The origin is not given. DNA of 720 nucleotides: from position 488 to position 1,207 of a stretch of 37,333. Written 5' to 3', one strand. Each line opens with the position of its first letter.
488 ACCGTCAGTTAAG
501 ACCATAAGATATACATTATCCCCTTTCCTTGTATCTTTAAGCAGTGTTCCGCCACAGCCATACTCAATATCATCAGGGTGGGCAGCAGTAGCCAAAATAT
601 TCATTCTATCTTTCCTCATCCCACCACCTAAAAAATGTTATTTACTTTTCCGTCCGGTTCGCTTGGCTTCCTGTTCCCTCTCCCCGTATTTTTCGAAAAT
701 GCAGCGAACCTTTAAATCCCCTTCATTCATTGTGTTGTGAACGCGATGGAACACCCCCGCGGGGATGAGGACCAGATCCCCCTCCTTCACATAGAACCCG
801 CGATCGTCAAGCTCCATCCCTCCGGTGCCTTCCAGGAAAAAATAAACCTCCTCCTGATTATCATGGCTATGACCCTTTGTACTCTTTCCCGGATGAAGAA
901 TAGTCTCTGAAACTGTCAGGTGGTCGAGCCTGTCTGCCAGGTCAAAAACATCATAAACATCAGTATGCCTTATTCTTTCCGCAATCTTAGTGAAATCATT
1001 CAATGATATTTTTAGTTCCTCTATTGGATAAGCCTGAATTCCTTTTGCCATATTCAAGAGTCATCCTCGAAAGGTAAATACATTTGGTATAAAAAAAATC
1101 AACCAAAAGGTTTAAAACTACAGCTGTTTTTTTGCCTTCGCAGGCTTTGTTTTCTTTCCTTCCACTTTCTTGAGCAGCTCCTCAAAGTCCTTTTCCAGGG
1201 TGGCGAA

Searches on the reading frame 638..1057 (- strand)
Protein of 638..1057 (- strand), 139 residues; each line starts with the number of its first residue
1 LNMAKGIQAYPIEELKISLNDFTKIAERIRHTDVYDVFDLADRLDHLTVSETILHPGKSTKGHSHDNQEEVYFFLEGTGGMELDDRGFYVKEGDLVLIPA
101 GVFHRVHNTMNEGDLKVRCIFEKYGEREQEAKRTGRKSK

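Call 108: search_protein_families(library=pfam, proteins=[window:638-1057:-], max_evalue=0.001)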
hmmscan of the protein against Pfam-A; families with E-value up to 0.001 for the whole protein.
window:638-1057:- (139 aa): 4 families
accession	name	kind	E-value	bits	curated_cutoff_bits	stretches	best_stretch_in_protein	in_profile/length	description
PF07883.17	Cupin_2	-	8.1e-15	54.7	27.2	1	53-120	4-69/70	Cupin domain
PF02311.25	AraC_binding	-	2.8e-07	30.8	21.1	1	56-119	12-73/135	AraC-like ligand binding domain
PF03079.20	ARD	-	9.6e-06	26.3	27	1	63-122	88-150/157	ARD/ARD' family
PF01050.24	MannoseP_isomer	-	0.00015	22.3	23.6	1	34-109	12-90/116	Mannose-6-phosphate isomerase C-terminal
